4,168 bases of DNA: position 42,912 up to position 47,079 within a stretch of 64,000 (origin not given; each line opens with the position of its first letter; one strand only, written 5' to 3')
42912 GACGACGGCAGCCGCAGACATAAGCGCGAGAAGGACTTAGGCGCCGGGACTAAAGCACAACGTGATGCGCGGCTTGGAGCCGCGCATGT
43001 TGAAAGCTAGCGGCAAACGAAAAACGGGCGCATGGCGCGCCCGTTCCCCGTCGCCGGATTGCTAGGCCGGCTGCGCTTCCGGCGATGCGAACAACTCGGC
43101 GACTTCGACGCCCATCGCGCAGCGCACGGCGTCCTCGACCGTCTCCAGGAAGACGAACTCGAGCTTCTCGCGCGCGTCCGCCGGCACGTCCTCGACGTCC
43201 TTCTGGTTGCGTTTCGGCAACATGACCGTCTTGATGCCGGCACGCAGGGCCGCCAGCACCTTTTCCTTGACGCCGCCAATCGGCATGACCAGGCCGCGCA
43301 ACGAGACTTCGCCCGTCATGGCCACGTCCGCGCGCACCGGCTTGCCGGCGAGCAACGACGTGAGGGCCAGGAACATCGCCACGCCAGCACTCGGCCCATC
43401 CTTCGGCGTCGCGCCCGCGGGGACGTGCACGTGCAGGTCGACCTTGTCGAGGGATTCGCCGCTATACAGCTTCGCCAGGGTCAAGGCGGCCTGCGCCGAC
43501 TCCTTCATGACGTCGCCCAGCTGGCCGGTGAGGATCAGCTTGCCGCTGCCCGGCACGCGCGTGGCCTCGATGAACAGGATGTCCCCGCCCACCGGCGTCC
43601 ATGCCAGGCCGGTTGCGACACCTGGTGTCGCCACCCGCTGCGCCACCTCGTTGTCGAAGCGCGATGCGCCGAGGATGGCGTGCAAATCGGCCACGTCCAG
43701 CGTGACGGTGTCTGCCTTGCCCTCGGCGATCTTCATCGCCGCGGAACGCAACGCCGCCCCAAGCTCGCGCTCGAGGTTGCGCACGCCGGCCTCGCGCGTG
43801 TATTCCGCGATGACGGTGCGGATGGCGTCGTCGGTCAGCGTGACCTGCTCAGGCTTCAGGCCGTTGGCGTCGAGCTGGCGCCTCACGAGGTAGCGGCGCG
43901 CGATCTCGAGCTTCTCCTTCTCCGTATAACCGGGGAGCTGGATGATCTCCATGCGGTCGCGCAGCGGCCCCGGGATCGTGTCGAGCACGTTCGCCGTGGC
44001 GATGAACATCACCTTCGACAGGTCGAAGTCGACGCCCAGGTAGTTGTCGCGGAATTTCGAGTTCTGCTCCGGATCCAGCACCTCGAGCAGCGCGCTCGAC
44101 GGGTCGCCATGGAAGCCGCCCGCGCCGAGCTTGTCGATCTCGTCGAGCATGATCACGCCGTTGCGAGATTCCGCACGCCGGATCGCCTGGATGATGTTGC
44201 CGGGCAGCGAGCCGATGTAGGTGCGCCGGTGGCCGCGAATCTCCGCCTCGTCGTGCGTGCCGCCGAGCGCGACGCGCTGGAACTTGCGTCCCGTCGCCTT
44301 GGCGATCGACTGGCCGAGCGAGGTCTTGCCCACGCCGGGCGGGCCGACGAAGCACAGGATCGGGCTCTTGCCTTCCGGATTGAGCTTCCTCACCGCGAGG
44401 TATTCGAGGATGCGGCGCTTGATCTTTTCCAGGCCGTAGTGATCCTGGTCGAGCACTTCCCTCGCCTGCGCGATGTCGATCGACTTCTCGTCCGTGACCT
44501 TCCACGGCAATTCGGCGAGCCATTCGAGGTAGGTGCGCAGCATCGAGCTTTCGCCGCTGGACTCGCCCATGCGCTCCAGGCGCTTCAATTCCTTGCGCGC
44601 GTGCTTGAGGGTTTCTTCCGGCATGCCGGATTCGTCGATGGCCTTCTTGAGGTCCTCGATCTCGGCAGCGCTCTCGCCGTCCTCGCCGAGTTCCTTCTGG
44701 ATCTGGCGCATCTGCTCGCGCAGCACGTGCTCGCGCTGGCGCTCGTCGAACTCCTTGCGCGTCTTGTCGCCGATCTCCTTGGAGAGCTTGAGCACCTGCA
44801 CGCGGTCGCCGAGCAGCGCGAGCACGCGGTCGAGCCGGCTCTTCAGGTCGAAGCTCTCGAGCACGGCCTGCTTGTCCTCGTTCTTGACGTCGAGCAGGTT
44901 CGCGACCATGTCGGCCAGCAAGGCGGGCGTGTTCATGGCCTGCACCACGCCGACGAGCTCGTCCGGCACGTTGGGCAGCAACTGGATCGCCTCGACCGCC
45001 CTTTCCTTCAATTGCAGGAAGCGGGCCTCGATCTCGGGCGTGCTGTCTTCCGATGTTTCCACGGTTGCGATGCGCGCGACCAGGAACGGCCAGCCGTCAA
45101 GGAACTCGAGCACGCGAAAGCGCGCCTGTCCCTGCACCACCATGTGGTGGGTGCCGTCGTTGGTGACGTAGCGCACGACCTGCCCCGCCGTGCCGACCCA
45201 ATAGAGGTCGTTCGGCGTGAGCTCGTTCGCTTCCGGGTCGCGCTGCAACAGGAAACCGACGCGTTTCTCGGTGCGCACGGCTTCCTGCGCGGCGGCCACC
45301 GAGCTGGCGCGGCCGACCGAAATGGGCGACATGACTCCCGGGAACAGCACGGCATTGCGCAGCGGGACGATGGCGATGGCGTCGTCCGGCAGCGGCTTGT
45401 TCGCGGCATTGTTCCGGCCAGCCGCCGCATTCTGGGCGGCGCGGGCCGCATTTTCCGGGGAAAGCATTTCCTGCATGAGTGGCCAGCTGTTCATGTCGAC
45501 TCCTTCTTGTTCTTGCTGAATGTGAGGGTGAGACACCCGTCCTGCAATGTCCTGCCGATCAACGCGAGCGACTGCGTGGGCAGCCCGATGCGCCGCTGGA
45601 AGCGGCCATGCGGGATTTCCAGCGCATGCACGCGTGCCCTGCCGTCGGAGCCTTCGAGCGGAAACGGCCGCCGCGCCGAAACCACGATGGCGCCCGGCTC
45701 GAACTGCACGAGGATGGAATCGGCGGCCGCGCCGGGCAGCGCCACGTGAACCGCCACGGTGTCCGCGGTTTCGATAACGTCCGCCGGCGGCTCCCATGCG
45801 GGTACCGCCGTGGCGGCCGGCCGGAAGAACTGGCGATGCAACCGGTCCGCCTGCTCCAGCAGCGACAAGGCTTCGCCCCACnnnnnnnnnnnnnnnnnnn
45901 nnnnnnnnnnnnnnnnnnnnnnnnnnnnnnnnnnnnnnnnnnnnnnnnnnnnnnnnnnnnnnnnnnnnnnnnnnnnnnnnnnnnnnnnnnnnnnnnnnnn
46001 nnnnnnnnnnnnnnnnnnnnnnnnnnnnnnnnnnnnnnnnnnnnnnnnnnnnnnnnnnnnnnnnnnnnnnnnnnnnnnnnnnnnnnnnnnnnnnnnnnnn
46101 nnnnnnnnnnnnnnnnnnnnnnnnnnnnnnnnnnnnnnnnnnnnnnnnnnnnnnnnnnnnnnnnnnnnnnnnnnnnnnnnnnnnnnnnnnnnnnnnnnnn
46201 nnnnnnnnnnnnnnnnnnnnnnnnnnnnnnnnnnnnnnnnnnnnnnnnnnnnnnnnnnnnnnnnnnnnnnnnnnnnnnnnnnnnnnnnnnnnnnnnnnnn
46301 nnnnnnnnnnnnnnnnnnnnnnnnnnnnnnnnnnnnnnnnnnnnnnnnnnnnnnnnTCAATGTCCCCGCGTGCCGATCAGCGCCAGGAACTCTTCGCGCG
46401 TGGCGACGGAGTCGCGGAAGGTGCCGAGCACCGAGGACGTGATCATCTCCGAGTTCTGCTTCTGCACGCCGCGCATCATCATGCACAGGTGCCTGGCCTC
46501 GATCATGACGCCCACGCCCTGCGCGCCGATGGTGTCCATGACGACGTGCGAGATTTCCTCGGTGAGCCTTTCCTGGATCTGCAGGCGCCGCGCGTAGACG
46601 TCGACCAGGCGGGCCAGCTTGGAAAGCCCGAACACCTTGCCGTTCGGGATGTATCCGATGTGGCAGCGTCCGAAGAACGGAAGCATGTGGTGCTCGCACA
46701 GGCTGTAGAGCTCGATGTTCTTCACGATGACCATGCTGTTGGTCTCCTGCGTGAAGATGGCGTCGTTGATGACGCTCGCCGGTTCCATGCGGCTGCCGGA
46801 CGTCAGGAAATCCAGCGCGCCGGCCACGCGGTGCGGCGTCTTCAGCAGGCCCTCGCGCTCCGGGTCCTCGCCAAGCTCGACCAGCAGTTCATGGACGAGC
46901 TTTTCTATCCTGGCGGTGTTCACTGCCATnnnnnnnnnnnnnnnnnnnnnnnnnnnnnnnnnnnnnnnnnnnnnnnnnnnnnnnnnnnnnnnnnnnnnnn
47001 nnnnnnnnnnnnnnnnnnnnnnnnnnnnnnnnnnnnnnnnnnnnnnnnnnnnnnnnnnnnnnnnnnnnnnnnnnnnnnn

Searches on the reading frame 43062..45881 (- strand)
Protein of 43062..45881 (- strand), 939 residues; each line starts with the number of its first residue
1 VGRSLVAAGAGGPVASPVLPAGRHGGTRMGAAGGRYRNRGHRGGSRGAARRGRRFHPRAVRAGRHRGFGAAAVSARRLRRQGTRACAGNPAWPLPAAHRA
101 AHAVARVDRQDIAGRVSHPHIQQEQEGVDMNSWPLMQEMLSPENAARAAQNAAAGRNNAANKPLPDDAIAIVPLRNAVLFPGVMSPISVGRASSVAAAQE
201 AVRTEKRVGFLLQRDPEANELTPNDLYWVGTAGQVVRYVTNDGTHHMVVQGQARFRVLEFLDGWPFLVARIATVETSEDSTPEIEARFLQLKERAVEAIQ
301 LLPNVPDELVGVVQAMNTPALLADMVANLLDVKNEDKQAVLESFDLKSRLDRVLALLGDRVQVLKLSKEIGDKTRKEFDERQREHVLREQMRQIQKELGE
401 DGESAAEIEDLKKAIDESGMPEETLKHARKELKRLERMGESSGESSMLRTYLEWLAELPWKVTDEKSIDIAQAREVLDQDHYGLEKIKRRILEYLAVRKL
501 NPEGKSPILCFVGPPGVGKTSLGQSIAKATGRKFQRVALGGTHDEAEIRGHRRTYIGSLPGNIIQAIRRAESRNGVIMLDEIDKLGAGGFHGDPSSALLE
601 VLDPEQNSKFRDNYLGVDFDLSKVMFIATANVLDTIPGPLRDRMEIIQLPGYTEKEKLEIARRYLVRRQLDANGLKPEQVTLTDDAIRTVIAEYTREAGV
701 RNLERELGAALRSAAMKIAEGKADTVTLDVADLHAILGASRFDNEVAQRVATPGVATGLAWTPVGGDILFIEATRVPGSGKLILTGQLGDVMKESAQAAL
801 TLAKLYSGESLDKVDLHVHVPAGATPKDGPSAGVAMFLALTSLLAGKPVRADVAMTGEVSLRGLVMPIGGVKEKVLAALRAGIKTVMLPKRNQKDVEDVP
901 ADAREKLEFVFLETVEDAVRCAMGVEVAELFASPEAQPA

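Call 8: search_protein_families(library=pfam, proteins=[window:43062-45881:-], max_evalue=0.00001)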
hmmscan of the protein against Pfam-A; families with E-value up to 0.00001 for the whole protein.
window:43062-45881:- (939 aa): 6 families
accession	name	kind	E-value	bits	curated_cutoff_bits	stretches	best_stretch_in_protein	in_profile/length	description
PF05362.19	Lon_C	-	1.8e-77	260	21.1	1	729-923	3-203/205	Lon protease (S16) C-terminal proteolytic domain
PF02190.22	LON_substr_bdg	-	1.5e-41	143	28.7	1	169-357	2-198/200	ATP-dependent protease La (LON) substrate-binding domain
PF00004.35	AAA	-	1.1e-24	87.8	21.2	1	509-648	1-127/131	ATPase family associated with various cellular activities (AAA)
PF22667.2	Lon_lid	-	8.1e-22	77.1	27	1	672-723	2-54/57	Lon protease AAA+ ATPase lid domain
PF07728.20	AAA_5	-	2.7e-09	37.6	22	1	509-644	2-139/139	AAA domain (dynein-related subfamily)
PF13541.12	ChlI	-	6.4e-07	29.7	27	1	771-892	1-121/121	Subunit ChlI of Mg-chelatase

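Call 61: find_homologous_proteins(query=window:43062-45494:-, max_evalue=1e-50)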
Query window:43062-45494:- (810 aa): 8000 proteins with E <= 1e-50 among 8000 candidates; the best 120 are listed.
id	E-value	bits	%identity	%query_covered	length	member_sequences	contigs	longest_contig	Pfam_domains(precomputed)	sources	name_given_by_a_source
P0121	0.0e+0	1600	89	99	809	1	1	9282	PF02190.23,PF05362.20,PF00004.36,PF22667.3,PF07728.21,PF13541.13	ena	-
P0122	0.0e+0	1597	90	99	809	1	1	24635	PF02190.23,PF05362.20,PF00004.36,PF22667.3,PF07728.21,PF13541.13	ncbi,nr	ncbi:MAG TPA: endopeptidase La [Burkholderiales bacterium]|nr:endopeptidase La [Burkholderiales bact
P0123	0.0e+0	1592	89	100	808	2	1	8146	PF02190.23,PF05362.20,PF00004.36,PF22667.3,PF07728.21,PF13541.13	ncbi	ncbi:MAG: endopeptidase La [Casimicrobiaceae bacterium]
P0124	0.0e+0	1574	87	100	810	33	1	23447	PF02190.23,PF05362.20,PF00004.36,PF22667.3,PF07728.21,PF13541.13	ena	-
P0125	0.0e+0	1561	86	100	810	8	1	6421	PF02190.23,PF05362.20,PF00004.36,PF22667.3,PF07728.21,PF13541.13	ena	-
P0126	0.0e+0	1558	87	100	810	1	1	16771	PF02190.23,PF05362.20,PF00004.36,PF22667.3,PF07728.21,PF13541.13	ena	-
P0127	0.0e+0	1551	87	100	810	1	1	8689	PF02190.23,PF05362.20,PF00004.36,PF22667.3,PF07728.21,PF13541.13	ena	-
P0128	0.0e+0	1547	86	100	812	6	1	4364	PF02190.23,PF05362.20,PF00004.36,PF22667.3,PF07728.21,PF13541.13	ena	-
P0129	0.0e+0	1547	87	100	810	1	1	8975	PF02190.23,PF05362.20,PF00004.36,PF22667.3,PF07728.21,PF13541.13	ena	-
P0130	0.0e+0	1545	86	100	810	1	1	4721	PF02190.23,PF05362.20,PF00004.36,PF22667.3,PF07728.21,PF13541.13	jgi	jgi:ATP-dependent Lon protease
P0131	0.0e+0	1545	86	100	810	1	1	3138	PF02190.23,PF05362.20,PF00004.36,PF22667.3,PF07728.21,PF13541.13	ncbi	-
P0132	0.0e+0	1543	87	99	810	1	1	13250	PF02190.23,PF05362.20,PF00004.36,PF22667.3,PF07728.21,PF13541.13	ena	-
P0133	0.0e+0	1543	86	100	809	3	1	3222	PF02190.23,PF05362.20,PF00004.36,PF22667.3,PF07728.21,PF13541.13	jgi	jgi:ATP-dependent Lon protease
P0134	0.0e+0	1541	86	99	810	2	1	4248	PF02190.23,PF05362.20,PF00004.36,PF22667.3,PF07728.21,PF13541.13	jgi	jgi:ATP-dependent Lon protease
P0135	0.0e+0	1540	86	99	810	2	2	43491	PF02190.23,PF05362.20,PF00004.36,PF22667.3,PF07728.21,PF13541.13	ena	-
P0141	0.0e+0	1530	86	98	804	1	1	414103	PF02190.23,PF05362.20,PF00004.36,PF22667.3,PF07728.21,PF13541.13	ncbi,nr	ncbi:MAG: endopeptidase La [Betaproteobacteria bacterium]|nr:endopeptidase La [Betaproteobacteria ba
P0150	0.0e+0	1515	84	100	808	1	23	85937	PF02190.23,PF05362.20,PF00004.36,PF22667.3,PF07728.21,PF13541.13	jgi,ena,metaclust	jgi:ATP-dependent Lon protease|metaclust:\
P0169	0.0e+0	1491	83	99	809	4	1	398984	PF02190.23,PF05362.20,PF00004.36,PF22667.3,PF07728.21,PF13541.13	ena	-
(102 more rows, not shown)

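Call 62: find_encoding_contigs(protein=P0122, flank=9000, max_places=1)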
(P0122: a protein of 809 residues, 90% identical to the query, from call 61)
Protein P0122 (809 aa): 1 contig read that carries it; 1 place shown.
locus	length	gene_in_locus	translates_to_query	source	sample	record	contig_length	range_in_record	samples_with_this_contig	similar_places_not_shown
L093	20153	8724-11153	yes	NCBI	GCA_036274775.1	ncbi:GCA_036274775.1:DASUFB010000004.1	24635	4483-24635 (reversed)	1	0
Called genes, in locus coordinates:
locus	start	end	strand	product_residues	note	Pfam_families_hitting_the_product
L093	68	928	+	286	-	PF02678:Pirin, PF05726:Pirin_C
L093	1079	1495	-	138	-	PF12973:Cupin_7 (weak), PF05899:Cupin_3 (weak), PF02311:AraC_binding (weak), PF07883:Cupin_2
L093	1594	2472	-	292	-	PF04542:Sigma70_r2, PF08281:Sigma70_r4_2, PF12680:SnoaL_2 (faint), PF22233:PhyR_sigma-like (weak)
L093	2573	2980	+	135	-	-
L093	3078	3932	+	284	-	PF03193:RsgA_GTPase (weak), PF01926:MMR_HSR1, PF02421:FeoB_N (weak)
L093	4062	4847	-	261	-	PF09859:Oxygenase-NA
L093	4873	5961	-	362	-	PF02805:Ada_Zn_binding, PF00165:HTH_AraC, PF12833:HTH_18, PF01035:DNA_binding_1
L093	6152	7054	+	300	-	PF00034:Cytochrom_C, PF13442:Cytochrome_CBB3, PF00034:Cytochrom_C (weak)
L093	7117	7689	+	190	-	PF01227:GTP_cyclohydroI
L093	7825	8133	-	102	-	-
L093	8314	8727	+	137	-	PF00011:HSP20 (weak)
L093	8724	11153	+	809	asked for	PF02190:LON_substr_bdg, PF00004:AAA, PF07728:AAA_5, PF22667:Lon_lid, PF05362:Lon_C, PF13541:ChlI (weak)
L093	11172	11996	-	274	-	PF18421:Peptidase_M23_N, PF01551:Peptidase_M23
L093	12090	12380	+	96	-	PF01541:GIY-YIG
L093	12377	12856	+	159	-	-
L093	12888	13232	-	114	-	PF00254:FKBP_C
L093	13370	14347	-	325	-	PF00561:Abhydrolase_1, PF12146:Hydrolase_4, PF12697:Abhydrolase_6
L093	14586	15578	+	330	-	PF02558:ApbA, PF08546:ApbA_C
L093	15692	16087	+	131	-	PF01124:MAPEG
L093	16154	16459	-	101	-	PF08895:DUF1840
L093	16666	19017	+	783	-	PF08448:PAS_4 (faint), PF00989:PAS (weak), PF13426:PAS_9, PF08447:PAS_3, PF00990:GGDEF, PF00563:EAL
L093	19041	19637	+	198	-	PF02417:Chromate_transp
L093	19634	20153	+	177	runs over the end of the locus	PF02417:Chromate_transp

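Call 63: find_encoding_contigs(protein=P0141, flank=9000, max_places=1)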
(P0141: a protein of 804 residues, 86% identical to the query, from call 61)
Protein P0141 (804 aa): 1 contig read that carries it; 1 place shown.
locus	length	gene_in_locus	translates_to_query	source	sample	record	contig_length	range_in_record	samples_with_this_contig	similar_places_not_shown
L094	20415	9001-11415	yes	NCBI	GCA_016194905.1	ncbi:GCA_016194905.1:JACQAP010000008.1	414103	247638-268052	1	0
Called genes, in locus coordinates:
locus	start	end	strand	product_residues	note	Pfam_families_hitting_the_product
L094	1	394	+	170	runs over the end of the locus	PF10604:Polyketide_cyc2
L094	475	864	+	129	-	PF01844:HNH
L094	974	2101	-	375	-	PF14321:DUF4382, PF13620:CarboxypepD_reg (faint)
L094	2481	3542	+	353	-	PF23023:Anti-Pycsar_Apyc1, PF00753:Lactamase_B, PF12706:Lactamase_B_2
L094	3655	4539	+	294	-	PF03193:RsgA_GTPase (weak), PF01926:MMR_HSR1, PF02421:FeoB_N (weak)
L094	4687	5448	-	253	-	PF09859:Oxygenase-NA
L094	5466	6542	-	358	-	PF02805:Ada_Zn_binding, PF00165:HTH_AraC, PF12833:HTH_18, PF01035:DNA_binding_1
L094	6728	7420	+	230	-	PF03695:UPF0149, PF02810:SEC-C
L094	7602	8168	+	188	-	PF01227:GTP_cyclohydroI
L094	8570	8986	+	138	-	PF00011:HSP20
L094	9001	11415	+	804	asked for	PF02190:LON_substr_bdg, PF00004:AAA, PF07728:AAA_5, PF22667:Lon_lid, PF05362:Lon_C, PF13541:ChlI (weak)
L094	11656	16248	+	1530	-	PF13086:AAA_11 (weak), PF13245:AAA_19 (faint), PF13604:AAA_30 (weak), PF13087:AAA_12, PF04480:DUF559 (weak), PF18741:MTES_1575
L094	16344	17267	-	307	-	PF18421:Peptidase_M23_N, PF01551:Peptidase_M23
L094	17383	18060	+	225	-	PF04337:DUF480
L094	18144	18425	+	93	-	PF01541:GIY-YIG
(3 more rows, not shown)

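Call 64: find_encoding_contigs(protein=P0150, flank=9000, max_places=1)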
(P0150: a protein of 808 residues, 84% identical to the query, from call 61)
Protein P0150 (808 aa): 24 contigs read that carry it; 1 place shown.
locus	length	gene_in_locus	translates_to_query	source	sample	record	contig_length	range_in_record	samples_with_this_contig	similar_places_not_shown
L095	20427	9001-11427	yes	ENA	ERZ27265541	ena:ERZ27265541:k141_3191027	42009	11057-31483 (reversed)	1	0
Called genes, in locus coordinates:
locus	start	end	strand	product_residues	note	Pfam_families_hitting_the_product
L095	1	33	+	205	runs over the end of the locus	-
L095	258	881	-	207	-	-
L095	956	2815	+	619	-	PF05170:AsmA, PF05359:DUF748, PF13116:YhdP (weak), PF05170:AsmA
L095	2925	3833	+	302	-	PF03193:RsgA_GTPase (weak), PF00350:Dynamin_N (faint), PF01926:MMR_HSR1, PF02421:FeoB_N (weak)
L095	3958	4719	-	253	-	PF09859:Oxygenase-NA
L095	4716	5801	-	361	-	PF02805:Ada_Zn_binding, PF00165:HTH_AraC, PF12833:HTH_18, PF01035:DNA_binding_1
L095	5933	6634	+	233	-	PF03695:UPF0149, PF02810:SEC-C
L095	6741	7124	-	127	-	-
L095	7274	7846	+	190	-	PF01227:GTP_cyclohydroI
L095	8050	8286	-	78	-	-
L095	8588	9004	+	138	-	PF00011:HSP20 (weak)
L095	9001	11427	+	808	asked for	PF02190:LON_substr_bdg, PF07728:AAA_5, PF00004:AAA, PF22667:Lon_lid, PF05362:Lon_C, PF13541:ChlI (weak)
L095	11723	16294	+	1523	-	PF13086:AAA_11 (weak), PF13245:AAA_19 (faint), PF13604:AAA_30 (weak), PF13087:AAA_12, PF18741:MTES_1575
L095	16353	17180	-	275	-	PF18421:Peptidase_M23_N, PF01551:Peptidase_M23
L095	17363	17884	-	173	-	-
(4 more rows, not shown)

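Call 65: find_encoding_contigs(protein=P0169, flank=9000, max_places=1)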
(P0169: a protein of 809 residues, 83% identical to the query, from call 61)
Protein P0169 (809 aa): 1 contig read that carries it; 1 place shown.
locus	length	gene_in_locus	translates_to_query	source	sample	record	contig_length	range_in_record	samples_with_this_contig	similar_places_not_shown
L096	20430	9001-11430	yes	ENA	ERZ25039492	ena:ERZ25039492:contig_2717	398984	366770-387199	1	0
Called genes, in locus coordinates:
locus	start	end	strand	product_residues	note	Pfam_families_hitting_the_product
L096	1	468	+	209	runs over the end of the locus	PF01625:PMSR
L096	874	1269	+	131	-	PF00582:Usp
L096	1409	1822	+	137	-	PF03600:CitMHS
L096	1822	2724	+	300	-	PF03600:CitMHS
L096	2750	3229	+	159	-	PF00582:Usp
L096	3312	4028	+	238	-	-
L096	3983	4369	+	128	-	-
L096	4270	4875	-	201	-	-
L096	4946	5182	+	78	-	-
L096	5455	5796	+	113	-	PF10851:DUF2652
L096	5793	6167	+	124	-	PF10851:DUF2652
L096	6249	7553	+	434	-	PF16868:NMT1_3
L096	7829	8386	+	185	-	-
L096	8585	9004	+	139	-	PF00011:HSP20 (weak)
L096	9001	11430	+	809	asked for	PF02190:LON_substr_bdg, PF07728:AAA_5, PF00004:AAA, PF22667:Lon_lid, PF05362:Lon_C, PF13541:ChlI (weak)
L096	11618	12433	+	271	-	PF00924:MS_channel_2nd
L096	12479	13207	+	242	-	PF00043:GST_C (faint), PF14497:GST_C_3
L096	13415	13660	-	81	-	-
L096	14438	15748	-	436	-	PF00211:Guanylate_cyc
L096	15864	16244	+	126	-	PF01844:HNH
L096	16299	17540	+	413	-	PF13174:TPR_6 (faint), PF13181:TPR_8 (faint), PF13432:TPR_16, PF12895:ANAPC3 (weak), PF14559:TPR_19, PF13431:TPR_17 (weak), PF07719:TPR_2 (weak), PF03781:FGE-sulfatase, +1 more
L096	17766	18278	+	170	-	PF10604:Polyketide_cyc2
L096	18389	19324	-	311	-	PF18421:Peptidase_M23_N, PF01551:Peptidase_M23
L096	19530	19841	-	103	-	-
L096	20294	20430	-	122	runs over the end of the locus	PF11141:DUF2914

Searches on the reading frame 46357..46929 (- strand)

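Call 8: search_protein_families(library=pfam, proteins=[window:46357-46929:-], max_evalue=0.00001)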
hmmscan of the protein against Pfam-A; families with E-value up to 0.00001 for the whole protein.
window:46357-46929:- (190 aa): 1 family
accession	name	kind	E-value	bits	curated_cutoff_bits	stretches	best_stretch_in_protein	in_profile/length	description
PF01227.27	GTP_cyclohydroI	-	5.4e-73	244.7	27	1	8-185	1-178/179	GTP cyclohydrolase I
